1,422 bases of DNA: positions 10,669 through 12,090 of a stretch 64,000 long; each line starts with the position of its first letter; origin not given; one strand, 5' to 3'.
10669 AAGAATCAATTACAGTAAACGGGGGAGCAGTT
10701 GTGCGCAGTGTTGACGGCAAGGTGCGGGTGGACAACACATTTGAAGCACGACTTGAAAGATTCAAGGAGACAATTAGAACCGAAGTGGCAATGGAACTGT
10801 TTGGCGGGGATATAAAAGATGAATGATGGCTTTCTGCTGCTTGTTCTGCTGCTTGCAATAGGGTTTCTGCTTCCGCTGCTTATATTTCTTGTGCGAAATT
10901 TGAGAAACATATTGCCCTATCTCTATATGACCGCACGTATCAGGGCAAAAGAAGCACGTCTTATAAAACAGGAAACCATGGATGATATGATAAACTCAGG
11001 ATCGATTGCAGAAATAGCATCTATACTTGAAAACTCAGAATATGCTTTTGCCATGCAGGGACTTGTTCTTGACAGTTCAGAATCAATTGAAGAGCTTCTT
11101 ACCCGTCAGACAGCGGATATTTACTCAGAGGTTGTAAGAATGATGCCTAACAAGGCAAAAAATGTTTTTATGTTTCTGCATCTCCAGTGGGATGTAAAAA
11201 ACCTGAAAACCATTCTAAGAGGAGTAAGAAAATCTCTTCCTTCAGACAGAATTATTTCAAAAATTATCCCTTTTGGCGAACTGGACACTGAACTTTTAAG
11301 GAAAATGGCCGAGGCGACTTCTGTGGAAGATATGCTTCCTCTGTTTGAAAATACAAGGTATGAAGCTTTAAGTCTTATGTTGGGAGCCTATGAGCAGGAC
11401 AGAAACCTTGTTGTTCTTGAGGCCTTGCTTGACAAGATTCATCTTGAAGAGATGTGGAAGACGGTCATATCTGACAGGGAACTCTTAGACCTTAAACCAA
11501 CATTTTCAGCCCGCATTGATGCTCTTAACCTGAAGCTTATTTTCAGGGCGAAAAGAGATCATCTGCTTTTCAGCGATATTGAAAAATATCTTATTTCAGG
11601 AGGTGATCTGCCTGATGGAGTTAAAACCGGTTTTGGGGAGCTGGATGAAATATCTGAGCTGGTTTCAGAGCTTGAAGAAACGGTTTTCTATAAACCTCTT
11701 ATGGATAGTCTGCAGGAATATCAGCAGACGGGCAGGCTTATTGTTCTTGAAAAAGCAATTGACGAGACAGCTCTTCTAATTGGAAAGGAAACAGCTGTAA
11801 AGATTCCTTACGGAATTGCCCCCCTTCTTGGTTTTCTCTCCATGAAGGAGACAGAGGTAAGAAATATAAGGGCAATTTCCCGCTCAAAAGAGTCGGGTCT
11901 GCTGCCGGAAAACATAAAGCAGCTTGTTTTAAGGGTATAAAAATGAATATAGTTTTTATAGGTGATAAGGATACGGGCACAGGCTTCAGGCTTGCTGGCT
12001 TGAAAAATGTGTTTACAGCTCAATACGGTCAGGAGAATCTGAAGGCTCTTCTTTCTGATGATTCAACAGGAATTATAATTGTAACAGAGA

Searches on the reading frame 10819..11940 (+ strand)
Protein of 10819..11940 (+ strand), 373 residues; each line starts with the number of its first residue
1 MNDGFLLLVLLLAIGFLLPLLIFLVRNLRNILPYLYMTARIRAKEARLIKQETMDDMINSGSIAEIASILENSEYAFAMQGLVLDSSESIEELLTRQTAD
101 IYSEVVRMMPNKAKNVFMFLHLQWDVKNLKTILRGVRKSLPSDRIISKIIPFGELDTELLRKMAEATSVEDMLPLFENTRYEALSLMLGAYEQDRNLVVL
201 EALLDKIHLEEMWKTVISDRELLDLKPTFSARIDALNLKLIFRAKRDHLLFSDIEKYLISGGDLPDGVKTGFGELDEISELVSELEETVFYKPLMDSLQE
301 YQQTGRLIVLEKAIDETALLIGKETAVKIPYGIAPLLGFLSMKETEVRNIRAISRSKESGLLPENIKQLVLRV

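Call 33: search_protein_families(library=pfam, proteins=[window:10819-11940:+], max_evalue=0.00001)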
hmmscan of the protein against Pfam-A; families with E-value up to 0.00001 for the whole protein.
window:10819-11940:+ (373 aa): 1 family
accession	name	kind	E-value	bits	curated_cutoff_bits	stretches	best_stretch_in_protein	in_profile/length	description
PF01992.21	vATP-synt_AC39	-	1.2e-66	225.9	29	1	38-368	2-338/339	ATP synthase (C/AC39) subunit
